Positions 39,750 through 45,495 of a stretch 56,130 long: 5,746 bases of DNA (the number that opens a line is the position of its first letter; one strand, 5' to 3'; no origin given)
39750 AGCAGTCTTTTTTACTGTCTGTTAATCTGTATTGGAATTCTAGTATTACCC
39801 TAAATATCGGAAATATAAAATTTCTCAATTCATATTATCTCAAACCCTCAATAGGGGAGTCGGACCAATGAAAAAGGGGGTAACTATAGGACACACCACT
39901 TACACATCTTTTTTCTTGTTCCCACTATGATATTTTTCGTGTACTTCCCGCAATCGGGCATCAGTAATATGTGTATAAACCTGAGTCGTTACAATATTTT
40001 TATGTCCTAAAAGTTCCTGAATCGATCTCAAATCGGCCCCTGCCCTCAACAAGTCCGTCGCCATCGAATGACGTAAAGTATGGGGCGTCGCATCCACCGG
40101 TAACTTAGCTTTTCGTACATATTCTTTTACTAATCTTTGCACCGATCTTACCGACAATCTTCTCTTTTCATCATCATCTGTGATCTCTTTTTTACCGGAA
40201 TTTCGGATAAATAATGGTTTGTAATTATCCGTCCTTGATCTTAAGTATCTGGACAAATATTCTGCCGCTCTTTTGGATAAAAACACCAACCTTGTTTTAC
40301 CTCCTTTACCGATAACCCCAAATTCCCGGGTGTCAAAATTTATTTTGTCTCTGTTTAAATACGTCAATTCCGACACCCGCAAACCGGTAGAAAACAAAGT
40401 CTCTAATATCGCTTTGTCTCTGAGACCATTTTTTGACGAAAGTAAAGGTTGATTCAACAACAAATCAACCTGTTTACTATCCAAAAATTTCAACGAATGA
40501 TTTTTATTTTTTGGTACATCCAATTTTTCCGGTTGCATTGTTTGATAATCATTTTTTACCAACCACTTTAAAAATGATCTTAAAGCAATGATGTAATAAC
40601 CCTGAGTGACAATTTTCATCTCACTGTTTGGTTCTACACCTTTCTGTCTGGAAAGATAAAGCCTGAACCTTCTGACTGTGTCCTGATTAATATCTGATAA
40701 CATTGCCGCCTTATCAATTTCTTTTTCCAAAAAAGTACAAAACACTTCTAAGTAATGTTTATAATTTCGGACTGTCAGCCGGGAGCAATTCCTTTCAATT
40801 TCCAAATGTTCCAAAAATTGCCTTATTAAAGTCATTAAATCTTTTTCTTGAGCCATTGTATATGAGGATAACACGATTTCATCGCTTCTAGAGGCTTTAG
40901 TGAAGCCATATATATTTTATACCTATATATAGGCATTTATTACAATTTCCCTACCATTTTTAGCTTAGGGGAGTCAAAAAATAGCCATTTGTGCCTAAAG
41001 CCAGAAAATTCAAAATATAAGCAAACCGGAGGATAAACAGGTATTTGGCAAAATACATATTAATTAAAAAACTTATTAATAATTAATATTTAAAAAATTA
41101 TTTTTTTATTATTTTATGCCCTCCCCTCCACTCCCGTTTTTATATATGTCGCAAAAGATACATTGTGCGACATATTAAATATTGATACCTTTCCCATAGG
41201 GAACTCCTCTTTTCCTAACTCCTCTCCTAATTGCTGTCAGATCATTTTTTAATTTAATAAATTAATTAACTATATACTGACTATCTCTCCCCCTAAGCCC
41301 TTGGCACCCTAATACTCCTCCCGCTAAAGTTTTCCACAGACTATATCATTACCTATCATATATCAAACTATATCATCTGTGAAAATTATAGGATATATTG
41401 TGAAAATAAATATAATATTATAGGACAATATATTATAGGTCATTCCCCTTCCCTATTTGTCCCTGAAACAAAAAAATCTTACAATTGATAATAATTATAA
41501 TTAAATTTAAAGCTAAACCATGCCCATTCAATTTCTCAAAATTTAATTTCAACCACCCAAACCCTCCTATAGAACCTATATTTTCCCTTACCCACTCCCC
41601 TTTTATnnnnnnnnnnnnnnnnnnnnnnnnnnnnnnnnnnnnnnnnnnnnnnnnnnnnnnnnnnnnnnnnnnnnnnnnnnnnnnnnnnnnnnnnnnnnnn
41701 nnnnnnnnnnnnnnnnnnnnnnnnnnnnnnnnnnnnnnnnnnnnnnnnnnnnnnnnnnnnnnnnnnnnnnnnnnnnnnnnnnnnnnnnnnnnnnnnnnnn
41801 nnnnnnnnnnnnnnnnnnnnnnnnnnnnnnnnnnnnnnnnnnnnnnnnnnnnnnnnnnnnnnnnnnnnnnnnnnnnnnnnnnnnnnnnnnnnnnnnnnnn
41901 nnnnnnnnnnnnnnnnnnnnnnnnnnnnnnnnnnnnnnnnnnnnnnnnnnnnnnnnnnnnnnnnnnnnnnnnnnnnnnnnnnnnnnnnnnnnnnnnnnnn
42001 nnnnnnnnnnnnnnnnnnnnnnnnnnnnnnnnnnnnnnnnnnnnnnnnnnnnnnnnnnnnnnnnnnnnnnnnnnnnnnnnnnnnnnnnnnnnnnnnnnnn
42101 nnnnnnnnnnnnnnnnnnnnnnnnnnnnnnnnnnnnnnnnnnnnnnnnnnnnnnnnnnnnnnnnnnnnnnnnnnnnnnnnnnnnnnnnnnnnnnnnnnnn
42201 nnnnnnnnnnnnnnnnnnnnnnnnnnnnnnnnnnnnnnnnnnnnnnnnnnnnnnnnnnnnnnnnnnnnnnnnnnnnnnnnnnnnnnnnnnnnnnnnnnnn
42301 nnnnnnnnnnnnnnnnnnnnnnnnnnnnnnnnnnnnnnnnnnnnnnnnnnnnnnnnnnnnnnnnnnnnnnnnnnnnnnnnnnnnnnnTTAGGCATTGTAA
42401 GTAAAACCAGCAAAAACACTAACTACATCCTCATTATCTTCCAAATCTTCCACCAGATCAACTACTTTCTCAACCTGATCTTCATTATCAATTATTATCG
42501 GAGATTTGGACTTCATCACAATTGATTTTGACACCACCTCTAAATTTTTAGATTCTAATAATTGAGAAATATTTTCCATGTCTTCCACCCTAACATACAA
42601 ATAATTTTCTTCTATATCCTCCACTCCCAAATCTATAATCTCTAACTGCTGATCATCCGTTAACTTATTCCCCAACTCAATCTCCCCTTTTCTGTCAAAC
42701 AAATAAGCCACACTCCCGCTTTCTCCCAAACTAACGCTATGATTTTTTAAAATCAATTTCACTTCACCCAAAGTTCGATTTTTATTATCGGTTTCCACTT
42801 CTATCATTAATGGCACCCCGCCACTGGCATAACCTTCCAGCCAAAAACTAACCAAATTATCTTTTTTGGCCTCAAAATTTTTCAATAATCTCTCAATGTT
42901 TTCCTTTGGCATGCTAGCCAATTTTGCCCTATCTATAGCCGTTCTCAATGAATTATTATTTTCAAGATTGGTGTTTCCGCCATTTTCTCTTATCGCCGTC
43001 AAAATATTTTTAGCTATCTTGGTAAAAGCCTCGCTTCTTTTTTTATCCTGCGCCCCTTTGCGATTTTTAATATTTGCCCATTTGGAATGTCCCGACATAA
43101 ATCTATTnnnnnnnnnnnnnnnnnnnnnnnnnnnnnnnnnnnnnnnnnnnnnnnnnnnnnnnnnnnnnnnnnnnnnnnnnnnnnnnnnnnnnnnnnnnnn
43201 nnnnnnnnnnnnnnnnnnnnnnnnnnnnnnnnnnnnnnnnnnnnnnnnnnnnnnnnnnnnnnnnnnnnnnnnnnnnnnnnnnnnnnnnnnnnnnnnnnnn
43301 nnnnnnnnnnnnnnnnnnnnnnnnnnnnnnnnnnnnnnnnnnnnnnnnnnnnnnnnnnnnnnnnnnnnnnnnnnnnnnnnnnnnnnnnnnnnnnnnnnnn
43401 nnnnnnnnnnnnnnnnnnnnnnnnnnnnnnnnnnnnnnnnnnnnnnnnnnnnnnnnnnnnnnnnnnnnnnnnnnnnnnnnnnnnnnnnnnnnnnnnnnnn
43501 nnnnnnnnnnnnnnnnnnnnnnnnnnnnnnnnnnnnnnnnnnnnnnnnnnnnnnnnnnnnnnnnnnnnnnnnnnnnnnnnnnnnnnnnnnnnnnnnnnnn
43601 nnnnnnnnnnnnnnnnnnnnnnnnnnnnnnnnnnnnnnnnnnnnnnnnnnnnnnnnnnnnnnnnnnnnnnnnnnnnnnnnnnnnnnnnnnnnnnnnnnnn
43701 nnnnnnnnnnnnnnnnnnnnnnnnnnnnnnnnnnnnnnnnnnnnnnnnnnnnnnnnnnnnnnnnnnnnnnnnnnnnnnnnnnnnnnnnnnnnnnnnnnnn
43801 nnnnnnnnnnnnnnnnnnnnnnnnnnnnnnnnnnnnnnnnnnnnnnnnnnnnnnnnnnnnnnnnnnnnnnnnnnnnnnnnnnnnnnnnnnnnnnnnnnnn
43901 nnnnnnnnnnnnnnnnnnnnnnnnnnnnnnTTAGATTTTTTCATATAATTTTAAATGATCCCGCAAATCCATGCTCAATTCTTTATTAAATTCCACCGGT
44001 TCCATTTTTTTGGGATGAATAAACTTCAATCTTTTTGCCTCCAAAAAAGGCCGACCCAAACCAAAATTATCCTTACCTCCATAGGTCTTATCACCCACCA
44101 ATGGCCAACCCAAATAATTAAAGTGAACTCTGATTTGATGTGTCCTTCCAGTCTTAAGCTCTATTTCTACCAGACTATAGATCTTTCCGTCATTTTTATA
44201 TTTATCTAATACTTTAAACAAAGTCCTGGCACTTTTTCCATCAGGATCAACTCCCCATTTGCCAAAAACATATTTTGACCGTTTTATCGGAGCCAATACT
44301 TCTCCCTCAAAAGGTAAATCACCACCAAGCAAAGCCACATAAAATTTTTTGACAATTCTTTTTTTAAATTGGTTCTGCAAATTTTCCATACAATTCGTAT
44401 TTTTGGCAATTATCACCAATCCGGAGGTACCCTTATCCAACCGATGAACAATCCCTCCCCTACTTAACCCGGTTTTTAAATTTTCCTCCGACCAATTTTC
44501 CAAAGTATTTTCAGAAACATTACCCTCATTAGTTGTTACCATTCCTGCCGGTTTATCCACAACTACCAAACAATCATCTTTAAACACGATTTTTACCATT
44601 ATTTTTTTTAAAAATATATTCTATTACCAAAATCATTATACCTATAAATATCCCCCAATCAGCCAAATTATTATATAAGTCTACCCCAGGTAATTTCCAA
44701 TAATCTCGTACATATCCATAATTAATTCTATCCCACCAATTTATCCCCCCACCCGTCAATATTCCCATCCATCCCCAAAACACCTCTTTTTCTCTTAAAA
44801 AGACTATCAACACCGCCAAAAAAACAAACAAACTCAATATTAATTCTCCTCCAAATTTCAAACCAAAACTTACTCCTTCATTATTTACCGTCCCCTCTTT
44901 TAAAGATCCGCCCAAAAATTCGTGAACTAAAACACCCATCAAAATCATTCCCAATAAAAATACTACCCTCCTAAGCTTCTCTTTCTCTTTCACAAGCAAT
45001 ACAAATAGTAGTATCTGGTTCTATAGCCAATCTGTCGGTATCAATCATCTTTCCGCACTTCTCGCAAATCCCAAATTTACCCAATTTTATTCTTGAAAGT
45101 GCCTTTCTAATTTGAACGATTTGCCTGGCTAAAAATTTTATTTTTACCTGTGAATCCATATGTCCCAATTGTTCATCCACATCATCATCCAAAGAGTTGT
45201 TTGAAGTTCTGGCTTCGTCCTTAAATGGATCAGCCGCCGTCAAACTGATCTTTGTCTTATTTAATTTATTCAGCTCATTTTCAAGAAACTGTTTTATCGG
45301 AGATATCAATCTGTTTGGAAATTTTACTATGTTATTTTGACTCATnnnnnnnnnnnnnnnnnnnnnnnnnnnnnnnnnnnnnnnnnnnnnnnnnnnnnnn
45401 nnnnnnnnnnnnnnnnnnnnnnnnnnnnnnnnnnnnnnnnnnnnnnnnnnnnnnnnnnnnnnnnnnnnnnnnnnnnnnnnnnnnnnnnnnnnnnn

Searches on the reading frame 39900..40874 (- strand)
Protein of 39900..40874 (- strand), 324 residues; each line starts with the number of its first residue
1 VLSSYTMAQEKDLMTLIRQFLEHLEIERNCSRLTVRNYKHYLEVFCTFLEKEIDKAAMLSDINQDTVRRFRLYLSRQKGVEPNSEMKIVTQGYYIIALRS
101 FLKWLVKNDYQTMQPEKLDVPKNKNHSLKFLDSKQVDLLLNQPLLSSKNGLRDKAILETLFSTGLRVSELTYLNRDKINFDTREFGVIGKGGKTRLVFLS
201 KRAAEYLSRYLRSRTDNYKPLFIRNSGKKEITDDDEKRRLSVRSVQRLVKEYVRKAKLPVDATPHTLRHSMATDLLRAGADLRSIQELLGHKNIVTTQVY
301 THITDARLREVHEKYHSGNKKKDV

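Call 81: search_protein_families(library=pfam, proteins=[window:39900-40874:-], max_evalue=0.0001)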
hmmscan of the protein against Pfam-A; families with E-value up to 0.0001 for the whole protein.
window:39900-40874:- (324 aa): 5 families
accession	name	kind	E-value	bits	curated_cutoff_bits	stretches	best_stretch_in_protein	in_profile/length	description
PF00589.27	Phage_integrase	-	7.5e-40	136.9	27.1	1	129-306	1-171/172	Phage integrase family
PF02899.23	Phage_int_SAM_1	-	1.4e-12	48.2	22.3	1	17-107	1-81/83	Phage integrase, N-terminal SAM-like domain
PF13102.12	Phage_int_SAM_5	-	1.1e-08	35.7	22.3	1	13-115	2-92/98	Phage integrase SAM-like domain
PF13495.12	Phage_int_SAM_4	-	1.1e-05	26.2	27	1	16-111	1-84/85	Phage integrase, N-terminal SAM-like domain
PF23890.1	DUF7242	-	4.9e-05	23.4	27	0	241-312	67-141/248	Family of unknown function (DUF7242)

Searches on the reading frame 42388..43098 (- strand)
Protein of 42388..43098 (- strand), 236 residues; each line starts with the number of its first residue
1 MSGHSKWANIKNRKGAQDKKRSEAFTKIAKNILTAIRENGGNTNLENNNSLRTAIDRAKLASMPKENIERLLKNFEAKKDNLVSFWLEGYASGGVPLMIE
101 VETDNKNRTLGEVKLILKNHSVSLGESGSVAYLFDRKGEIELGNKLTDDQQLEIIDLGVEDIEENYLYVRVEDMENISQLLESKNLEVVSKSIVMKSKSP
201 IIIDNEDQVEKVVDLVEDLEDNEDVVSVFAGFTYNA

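Call 82: search_protein_families(library=pfam, proteins=[window:42388-43098:-], max_evalue=0.0001)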
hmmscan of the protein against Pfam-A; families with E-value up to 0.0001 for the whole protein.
window:42388-43098:- (236 aa): 2 families
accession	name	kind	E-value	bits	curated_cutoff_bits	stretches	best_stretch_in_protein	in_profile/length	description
PF01709.26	Transcrip_reg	-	2.9e-36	125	27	1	87-230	6-158/160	TACO1/YebC second and third domain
PF20772.2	TACO1_YebC_N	-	1.2e-23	83.8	36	1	5-74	1-69/73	TACO1/YebC protein N-terminal domain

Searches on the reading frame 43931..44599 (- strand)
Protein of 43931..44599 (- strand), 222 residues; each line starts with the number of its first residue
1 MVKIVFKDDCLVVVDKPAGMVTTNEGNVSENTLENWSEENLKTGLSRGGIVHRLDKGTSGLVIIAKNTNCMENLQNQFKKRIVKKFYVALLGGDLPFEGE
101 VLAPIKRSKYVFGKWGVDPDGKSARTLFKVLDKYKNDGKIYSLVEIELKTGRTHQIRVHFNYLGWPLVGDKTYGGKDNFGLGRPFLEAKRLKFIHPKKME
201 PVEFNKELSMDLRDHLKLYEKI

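Call 82: search_protein_families(library=pfam, proteins=[window:43931-44599:-], max_evalue=0.0001)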
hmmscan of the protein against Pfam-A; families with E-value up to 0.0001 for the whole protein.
window:43931-44599:- (222 aa): 1 family
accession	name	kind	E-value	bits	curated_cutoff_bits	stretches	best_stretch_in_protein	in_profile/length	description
PF00849.27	PseudoU_synth_2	-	4.5e-34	118.3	26.8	1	11-161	2-151/152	RNA pseudouridylate synthase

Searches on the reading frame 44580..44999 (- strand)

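Call 82: search_protein_families(library=pfam, proteins=[window:44580-44999:-], max_evalue=0.0001)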
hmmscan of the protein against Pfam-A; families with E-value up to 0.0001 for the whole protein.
window:44580-44999:- (139 aa): 1 family
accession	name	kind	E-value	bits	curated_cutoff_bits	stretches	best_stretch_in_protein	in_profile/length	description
PF01252.23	Peptidase_A8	-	9.3e-12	45.8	25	1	36-130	36-142/142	Signal peptidase (SPase) II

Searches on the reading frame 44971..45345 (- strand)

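Call 82: search_protein_families(library=pfam, proteins=[window:44971-45345:-], max_evalue=0.0001)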
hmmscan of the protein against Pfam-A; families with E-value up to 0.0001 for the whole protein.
window:44971-45345:- (124 aa): 1 family
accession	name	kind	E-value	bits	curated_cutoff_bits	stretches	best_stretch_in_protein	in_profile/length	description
PF01258.23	zf-dskA_traR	-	4.3e-10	39.9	24.9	1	89-123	1-35/36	Prokaryotic dksA/traR C4-type zinc finger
